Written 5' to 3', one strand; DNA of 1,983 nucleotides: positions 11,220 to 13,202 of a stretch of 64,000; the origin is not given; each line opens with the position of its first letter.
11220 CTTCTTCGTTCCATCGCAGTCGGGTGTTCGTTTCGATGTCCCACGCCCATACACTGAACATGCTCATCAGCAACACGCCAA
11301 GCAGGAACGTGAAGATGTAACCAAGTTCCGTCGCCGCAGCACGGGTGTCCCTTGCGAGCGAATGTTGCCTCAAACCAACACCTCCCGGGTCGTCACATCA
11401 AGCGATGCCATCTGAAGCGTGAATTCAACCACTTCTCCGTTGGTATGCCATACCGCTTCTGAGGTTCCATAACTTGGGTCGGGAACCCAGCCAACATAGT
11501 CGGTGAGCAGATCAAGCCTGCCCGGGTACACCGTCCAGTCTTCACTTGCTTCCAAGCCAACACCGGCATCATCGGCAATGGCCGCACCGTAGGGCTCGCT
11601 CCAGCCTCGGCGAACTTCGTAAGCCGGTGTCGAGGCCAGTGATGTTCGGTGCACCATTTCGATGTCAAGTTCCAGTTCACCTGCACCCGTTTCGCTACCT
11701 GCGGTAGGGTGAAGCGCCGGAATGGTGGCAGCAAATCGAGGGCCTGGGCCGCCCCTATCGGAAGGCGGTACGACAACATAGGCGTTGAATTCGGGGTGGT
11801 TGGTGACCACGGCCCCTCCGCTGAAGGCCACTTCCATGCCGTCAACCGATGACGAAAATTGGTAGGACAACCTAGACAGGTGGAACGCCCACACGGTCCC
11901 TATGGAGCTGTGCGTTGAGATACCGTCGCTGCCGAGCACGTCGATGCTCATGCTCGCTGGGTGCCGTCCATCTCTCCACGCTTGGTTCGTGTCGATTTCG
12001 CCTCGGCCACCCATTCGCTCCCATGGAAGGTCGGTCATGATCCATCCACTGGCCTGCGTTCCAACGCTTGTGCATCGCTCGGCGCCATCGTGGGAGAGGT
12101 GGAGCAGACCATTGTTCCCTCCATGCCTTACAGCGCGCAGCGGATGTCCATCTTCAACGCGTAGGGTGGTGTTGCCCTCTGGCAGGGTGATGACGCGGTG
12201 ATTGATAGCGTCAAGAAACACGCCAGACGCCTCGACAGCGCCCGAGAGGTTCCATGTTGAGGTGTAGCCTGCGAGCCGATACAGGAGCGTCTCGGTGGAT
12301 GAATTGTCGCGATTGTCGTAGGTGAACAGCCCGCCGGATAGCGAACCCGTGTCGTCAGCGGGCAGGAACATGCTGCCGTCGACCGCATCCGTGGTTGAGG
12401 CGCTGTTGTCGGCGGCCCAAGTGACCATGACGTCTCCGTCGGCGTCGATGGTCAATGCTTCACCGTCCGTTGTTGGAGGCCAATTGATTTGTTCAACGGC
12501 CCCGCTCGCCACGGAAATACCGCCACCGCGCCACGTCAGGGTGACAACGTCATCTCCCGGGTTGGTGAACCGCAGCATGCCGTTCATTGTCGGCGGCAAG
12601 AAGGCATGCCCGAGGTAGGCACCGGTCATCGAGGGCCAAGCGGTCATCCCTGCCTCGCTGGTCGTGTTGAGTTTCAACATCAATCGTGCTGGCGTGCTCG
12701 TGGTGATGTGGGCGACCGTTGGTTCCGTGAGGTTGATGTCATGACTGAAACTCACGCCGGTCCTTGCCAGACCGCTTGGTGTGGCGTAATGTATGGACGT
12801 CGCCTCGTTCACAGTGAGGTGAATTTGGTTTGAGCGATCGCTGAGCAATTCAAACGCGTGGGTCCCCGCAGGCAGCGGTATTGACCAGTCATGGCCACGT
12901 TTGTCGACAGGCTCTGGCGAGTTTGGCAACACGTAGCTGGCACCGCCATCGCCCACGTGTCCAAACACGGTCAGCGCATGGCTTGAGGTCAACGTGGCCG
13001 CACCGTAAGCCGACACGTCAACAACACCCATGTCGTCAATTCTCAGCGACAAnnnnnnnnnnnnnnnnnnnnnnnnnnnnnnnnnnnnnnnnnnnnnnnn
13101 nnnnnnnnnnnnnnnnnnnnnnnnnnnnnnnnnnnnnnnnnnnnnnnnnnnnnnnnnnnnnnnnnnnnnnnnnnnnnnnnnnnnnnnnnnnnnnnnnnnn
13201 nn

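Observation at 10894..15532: Orphan minor-pilin-like cassette (three class-III-signal-peptide proteins + 560-aa beta protein) preceded by a YycJ-like MBL hydrolase, without any pilus ATPase or platform gene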

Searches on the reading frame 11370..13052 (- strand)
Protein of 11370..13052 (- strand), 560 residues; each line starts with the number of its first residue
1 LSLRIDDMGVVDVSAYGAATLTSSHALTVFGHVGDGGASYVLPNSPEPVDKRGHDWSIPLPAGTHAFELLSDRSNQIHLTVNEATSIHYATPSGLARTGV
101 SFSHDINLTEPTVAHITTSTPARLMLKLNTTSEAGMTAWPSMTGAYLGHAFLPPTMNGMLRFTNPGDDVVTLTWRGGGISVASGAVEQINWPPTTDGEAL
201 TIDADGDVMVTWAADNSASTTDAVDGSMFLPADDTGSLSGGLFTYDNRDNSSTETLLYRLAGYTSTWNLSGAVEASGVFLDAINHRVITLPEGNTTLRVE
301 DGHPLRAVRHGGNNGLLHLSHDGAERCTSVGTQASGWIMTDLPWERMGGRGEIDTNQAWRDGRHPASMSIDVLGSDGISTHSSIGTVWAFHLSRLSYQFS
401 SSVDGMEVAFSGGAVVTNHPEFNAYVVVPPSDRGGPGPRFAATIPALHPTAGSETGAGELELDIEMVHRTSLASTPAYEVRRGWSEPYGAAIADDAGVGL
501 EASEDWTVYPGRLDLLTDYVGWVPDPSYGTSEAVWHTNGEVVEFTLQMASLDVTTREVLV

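Call 3: search_protein_families(library=pfam, proteins=[window:11370-13052:-], max_evalue=1)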
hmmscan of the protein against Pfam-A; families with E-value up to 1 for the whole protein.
window:11370-13052:- (560 aa): 0 families

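Call 4: search_protein_families(library=ncbifam, proteins=[window:11370-13052:-], max_evalue=1)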
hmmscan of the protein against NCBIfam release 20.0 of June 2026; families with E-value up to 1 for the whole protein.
window:11370-13052:- (560 aa): 0 families

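Call 8: find_homologous_proteins(query=window:11370-13052:-, max_evalue=0.001)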
Query window:11370-13052:- (560 aa): 399 proteins with E <= 0.001 among 8000 candidates; the best 120 are listed.
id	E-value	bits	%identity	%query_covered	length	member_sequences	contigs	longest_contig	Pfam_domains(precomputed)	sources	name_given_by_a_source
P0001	0.0e+0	1263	99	100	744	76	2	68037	-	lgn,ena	-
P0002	9.7e-294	993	77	100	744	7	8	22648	-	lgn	-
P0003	4.1e-291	985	76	100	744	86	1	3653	-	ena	-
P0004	3.3e-289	978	76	100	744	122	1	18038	-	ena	-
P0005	3.7e-287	972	75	100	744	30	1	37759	-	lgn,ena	-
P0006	1.5e-283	960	75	100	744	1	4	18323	-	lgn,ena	-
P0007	1.3e-282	957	74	100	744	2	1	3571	-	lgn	-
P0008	7.3e-282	954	74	100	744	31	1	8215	-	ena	-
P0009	9.3e-282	954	75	100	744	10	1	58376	-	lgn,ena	-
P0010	1.8e-281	953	74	100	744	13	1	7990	-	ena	-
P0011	3.0e-281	952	74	100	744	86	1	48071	-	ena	-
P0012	3.5e-281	952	73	100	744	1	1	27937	-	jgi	-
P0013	3.8e-281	952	74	100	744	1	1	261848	-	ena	-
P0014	4.3e-281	952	73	100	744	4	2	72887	-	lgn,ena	-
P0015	6.3e-281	951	73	100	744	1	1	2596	-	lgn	-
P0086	4.6e-221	753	60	99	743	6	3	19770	PF23960.3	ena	-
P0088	7.5e-210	716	58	100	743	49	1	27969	PF23960.3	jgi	-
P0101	1.8e-192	659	54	100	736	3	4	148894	PF23960.3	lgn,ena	-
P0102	8.9e-192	657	53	100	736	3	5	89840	PF23960.3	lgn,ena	-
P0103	1.2e-191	656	53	100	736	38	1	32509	PF23960.3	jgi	-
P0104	1.6e-191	656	53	100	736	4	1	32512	PF23960.3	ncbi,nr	ncbi:hypothetical protein N9M86_04155 [Euryarchaeota archaeon]|nr:hypothetical protein [Euryarchaeot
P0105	3.8e-191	655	53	100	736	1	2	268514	PF23960.3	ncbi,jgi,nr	ncbi:hypothetical protein N9O16_00840 [Candidatus Poseidoniaceae archaeon]|nr:hypothetical protein [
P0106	4.5e-191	654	53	100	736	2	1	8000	PF23960.3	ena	-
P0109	5.5e-190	651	53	100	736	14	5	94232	PF23960.3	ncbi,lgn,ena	-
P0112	9.5e-189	647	52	99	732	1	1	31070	PF23960.3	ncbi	ncbi:MAG: hypothetical protein ACKVKS_00860 [Candidatus Poseidoniales archaeon]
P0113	9.6e-189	647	52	99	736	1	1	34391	PF23960.3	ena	-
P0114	9.7e-189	647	52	99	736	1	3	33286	PF23960.3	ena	-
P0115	1.2e-188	646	52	99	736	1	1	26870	PF23960.3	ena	-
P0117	1.3e-188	646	52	99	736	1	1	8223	PF23960.3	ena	-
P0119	2.7e-188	645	52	99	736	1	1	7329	PF23960.3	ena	-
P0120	2.7e-188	645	52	99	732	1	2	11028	PF23960.3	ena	-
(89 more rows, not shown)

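Call 14: find_encoding_contigs(protein=P0105, flank=10000, max_places=3)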
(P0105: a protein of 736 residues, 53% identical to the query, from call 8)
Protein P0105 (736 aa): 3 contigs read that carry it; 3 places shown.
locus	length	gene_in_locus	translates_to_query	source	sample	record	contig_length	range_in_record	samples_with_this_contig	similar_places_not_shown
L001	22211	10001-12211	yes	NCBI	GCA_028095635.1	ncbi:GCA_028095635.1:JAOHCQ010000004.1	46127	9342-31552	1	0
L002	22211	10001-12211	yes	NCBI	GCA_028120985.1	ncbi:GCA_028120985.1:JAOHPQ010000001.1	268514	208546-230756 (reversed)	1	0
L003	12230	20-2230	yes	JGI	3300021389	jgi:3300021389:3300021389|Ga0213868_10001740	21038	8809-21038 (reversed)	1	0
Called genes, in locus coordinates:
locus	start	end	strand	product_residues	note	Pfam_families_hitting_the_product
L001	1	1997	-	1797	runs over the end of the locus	-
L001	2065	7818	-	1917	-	-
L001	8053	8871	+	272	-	PF00753:Lactamase_B, PF23023:Anti-Pycsar_Apyc1, PF12706:Lactamase_B_2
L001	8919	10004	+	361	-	-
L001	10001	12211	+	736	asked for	PF23960:DUF7289 (faint)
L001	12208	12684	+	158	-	-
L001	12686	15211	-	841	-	PF13191:AAA_16, PF25201:nSTAND6 (faint), PF13401:AAA_22 (faint), PF07719:TPR_2 (faint), PF13432:TPR_16 (faint), PF13428:TPR_14 (faint), PF17874:TPR_MalT (weak), PF13424:TPR_12, +4 more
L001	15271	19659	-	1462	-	PF13229:Beta_helix, PF17957:Big_7 (faint)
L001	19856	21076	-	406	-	PF00082:Peptidase_S8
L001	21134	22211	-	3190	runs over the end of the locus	PF02516:STT3, PF13620:CarboxypepD_reg (faint)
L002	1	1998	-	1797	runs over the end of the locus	-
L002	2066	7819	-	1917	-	-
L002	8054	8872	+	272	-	PF00753:Lactamase_B, PF23023:Anti-Pycsar_Apyc1, PF12706:Lactamase_B_2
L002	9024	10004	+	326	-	-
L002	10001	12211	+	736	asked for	PF23960:DUF7289 (faint)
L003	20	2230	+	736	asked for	PF23960:DUF7289 (faint)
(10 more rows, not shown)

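Call 42: search_solved_structures(query=A2, max_evalue=1)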
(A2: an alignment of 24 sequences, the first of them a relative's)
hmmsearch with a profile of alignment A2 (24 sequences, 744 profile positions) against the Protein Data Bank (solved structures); distinct sequences matched with E-value up to 1: 0.

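Call 46: predict_structure(alignment_id=A2)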
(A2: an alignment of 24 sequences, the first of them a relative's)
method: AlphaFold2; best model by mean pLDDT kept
length: 744 residues; sequences in the alignment: 24
mean_pLDDT: 59.5   pTM: 0.61
mean pLDDT of the five models: 59.5, 57.6, 56.1, 43.0, 41.7
residues with pLDDT >= 90: 144; 70-90: 208; 50-70: 57; < 50: 335
segments of 3 or more residues with pLDDT < 50: 1-108, 112-117, 139-141, 163-168, 231-235, 529-551, 560-566, 568-744
pLDDT, mean of each block of 10 residues (from residue 1): 33 38 43 38 28 28 25 27 28 27 40 48 62 62 74 89 52 84 82 87 82 90 82 57 93 89 88 82 89 92 88 89 86 90 90 90 91 80 85 90 76 88 89 81 85 93 80 89 89 90 82 66 57 39 43 59 43 30 27 24 29 27 23 28 28 26 28 30 27 28 24 24 25 23 24
secondary structure, 60 per line:
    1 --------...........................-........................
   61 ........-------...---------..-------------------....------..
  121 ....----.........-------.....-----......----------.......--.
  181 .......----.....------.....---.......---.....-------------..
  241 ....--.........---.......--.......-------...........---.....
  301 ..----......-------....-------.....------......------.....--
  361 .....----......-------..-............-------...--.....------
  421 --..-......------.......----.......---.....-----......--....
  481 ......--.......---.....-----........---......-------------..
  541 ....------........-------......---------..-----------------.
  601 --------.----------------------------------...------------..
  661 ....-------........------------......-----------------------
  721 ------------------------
elements in order (helices of 4 or more, strands of 3 or more residues): H9-35 H37-68 E76-78 E109-112 E119-124 E129-137 E145-149 E155-160 E171-177 E180-187 E192-196 E203-207 E211-217 E221-225 E239-244 E247-255 E259-265 E268-274 E282-292 E296-302 E307-312 E320-323 E331-335 E342-347 E354-358 E361-365 E370-375 E386-397 E410-414 E426-431 E438-444 E449-455 E459-463 E469-474 E477-486 E489-495 E499-503 E509-516 E520-525 H539-544 E551-558 E566-571 E644-646 E659-664 H672-679 E692-697

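Call 52: fold_search(model_id=the predicted structure, library=pdb)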
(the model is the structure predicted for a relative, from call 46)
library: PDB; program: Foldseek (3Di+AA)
matches with E <= 10: 1686; with E <= 0.001: 18
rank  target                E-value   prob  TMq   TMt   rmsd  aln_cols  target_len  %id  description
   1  5x7o_A                2.1e-07  0.99  0.12  0.08  26.6       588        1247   10  Crystal structure of Paenibacillus sp. 598K alpha-1,6-glucosyltransferase (released 2017-07-26)
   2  5hzf                  2.4e-06  0.99  0.13  0.19  17.3       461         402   10  Single Chain Recombinant Globular Head of the Complement System Protein C1q in complex with magnesium (released 2016-03-02)
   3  5hkj                  4.4e-06  1.00  0.14  0.21  17.4       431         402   11  Single Chain Recombinant Globular Head of the Complement System Protein C1q (released 2016-03-02)
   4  8w7n                  1.0e-04  0.54  0.09  0.07  41.9       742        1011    8  Crystal structure of the in-cell Cry1Aa purified from Bacillus thuringiensis (released 2024-03-06)
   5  7kmp                  1.2e-04  0.63  0.07  0.06  25.8       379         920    8  Crystal structure of the GH31 alpha-xylosidase (Xac1773) from Xanthomonas citri (released 2021-05-26)
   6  2vqa_A                2.0e-04  0.60  0.08  0.14  19.2       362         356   12  Protein-folding location can regulate Mn versus Cu- or Zn-binding. Crystal Structure of MncA. (released 2008-10-28)
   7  2vqa_C                2.0e-04  0.54  0.08  0.14  18.9       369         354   11  Protein-folding location can regulate Mn versus Cu- or Zn-binding. Crystal Structure of MncA. (released 2008-10-28)
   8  5e1r_E                3.2e-04  0.66  0.10  0.17  19.0       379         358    8  Crystal structure of pecan (carya illinoinensis) vicilin, a new food allergen (released 2016-08-10)
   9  7u1h_B                3.6e-04  0.60  0.08  0.13  20.6       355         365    9  Crystal structure of Lens culinaris vicilin (released 2022-03-09)
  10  6ay0                  5.1e-04  0.87  0.09  0.18  18.0       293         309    9  Crystal structure of H108A peptidylglycine alpha-hydroxylating monooxygenase (PHM) soaked with peptide (released 2018-07-18)
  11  2w0c_L                5.1e-04  0.54  0.07  0.14  22.3       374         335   10  X-ray structure of the entire lipid-containing bacteriophage PM2 (released 2008-09-23)
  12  7b5h_AH               7.3e-04  0.12  0.06  0.04  44.1       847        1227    9  Cryo-EM structure of the contractile injection system base plate from Anabaena PCC7120 (released 2022-02-23)
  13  7y22_Y                7.6e-04  0.75  0.08  0.08  22.1       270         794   11  CryoEM structure of Klebsiella phage Kp7 tail complex applied with C6 symmetry (released 2023-06-14)
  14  9h9a                  7.6e-04  0.38  0.10  0.07  43.4       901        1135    7  native structure of the full-length pesticidal protein Cry8Ba2, from crystals formed in vivo (form 1) (released 2025-12-03)
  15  5vg3_A                8.5e-04  0.35  0.10  0.15  18.3       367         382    8  Structure of Oxalate Decarboxylase from Bacillus subtilis at pH 4.6 (released 2017-10-18)
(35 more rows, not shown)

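Call 53: search_protein_representatives(alignment_id=A2)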
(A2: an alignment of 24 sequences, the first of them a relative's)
Query: 24 sequences, 744 profile positions. Proteins with E-value up to 0.001 (for the whole library): 133; up to 1e-10: 99; up to 1e-30: 41. The best 133 are listed.
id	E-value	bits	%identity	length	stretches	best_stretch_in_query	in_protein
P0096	0.0e+00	1347.2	-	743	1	2-744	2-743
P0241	1.3e-239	813.7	-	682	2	3-434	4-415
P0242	1.9e-230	783.5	-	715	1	4-742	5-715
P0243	6.0e-213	725.6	-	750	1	3-741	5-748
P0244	1.6e-195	667.9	-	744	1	7-740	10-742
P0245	1.3e-173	595.6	-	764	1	2-741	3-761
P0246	1.5e-171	588.8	-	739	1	6-739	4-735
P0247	1.8e-155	535.6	-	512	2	480-742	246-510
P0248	1.8e-155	535.5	-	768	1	6-738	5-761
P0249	8.4e-149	513.5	-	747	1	5-741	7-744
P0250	7.4e-144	497.2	-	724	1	32-740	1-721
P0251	1.2e-142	493.1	-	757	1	4-738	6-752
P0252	3.4e-140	485.0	-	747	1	1-739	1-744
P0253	4.6e-140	484.6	-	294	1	521-743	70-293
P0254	3.0e-123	429.0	-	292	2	453-655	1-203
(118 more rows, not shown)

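Call 56: find_related_loci(query=A4, collection=genome_contigs, flank=10000)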
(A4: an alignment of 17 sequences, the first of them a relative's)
Query A4 (744 aa) in genome_contigs; peptide patterns used: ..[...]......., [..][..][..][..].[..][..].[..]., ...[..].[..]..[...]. (x = any residue, [..] = any of these).
600 stretches matched a pattern (row limit reached: there are more); 334 encode a relative of the query (tblastn E <= 1e-3); the best 80 are kept; 80 distinct loci.
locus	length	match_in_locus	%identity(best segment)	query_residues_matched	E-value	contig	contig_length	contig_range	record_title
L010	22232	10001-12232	79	1-744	0e+0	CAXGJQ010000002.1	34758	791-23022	MAG TPA_asm: uncultured Candidatus Poseidoniales archaeon isolate ERR315856_concoct_3 genome assembly, contig: ERZ677869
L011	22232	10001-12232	79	1-744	0e+0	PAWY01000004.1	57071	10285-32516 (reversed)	MAG: Methanobacteriota archaeon isolate SAT1329 155580, whole genome shotgun sequence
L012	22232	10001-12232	79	1-744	0e+0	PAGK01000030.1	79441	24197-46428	MAG: Methanobacteriota archaeon isolate MED790 47181, whole genome shotgun sequence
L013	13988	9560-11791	79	1-744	0e+0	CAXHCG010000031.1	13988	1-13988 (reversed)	MAG TPA_asm: uncultured Candidatus Poseidoniales archaeon isolate SRR12479975_maxbin2_4 genome assembly, contig: ERZ4874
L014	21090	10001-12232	78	1-744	0e+0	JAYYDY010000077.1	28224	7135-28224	MAG: Thermoplasmatota archaeon isolate XS_MAG49 XS_MAG49_0077, whole genome shotgun sequence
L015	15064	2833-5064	77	1-744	0e+0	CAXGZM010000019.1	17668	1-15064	MAG TPA_asm: uncultured euryarchaeote isolate SRR12479814_binner13_Refined_2 genome assembly, contig: ERZ4874012.115, wh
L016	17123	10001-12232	77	1-744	0e+0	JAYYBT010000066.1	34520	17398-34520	MAG: Thermoplasmatota archaeon isolate XS_MAG27 XS_MAG27_0066, whole genome shotgun sequence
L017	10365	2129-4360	78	1-744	0e+0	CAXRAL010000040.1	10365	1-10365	MAG: Candidatus Poseidoniaceae archaeon isolate YZ09aB_8.77 genome assembly, contig: k141_841816, whole genome shotgun s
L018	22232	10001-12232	76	1-744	0e+0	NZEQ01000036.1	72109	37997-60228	MAG: Verrucomicrobiales bacterium isolate ARS100 5735, whole genome shotgun sequence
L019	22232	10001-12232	77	1-744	0e+0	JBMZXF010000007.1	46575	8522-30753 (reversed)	MAG: Poseidonia sp. isolate ME_XS_2302_4_bin_75 ME_XS_2302_4_bin_75_6, whole genome shotgun sequence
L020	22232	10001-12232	76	1-744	0e+0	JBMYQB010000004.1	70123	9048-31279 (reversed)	MAG: Poseidonia sp. isolate ME_XS_2305_bin_45 ME_XS_2305_bin_45_3, whole genome shotgun sequence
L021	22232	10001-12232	77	1-744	0e+0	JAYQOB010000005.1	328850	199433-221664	MAG: Candidatus Poseidoniales archaeon isolate SD4486_NP_concoct_bins.tsv.099_sub contig_7005_pilon, whole genome shotgu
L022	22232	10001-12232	76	1-744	0e+0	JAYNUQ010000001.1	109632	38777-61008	MAG: Candidatus Poseidoniales archaeon isolate 139536_S27_maxbin_bins.tsv.039 NODE_36_length_109632_cov_11.084260, whole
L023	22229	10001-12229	79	1-743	0e+0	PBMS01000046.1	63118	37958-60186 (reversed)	MAG: Methanobacteriota archaeon isolate SP207 MHASMcontig_423270, whole genome shotgun sequence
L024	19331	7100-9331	74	1-744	0e+0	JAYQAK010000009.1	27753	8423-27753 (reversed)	MAG: Poseidonia sp. isolate 139585_S186_metabat_bins_sspec.tsv.121_sub NODE_1460_length_27753_cov_6.310600, whole genome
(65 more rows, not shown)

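Call 62: find_homologous_proteins(query=A5, max_evalue=0.001)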
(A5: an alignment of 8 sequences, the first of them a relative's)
Query A5 (8 sequences) (757 aa, profile of the alignment): 8 proteins with E <= 0.001 among 8000 candidates.
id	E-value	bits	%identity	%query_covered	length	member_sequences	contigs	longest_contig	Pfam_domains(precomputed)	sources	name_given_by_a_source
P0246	0.0e+0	1052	38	100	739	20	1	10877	-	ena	-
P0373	1.7e-297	1007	38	99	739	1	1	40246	-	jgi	jgi:hypothetical protein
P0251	6.9e-288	975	100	100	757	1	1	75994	-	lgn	-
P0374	2.8e-283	960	33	97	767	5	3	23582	-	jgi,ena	jgi:hypothetical protein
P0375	5.9e-275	932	38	99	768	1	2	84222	-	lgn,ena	-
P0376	4.1e-271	920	40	100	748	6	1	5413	-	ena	-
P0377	7.9e-270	915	36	95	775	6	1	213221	-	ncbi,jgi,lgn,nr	ncbi:MAG: hypothetical protein QGF94_00165 [Candidatus Thalassarchaeaceae archaeon]|jgi:hypothetical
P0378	1.2e-236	806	54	100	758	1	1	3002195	-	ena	-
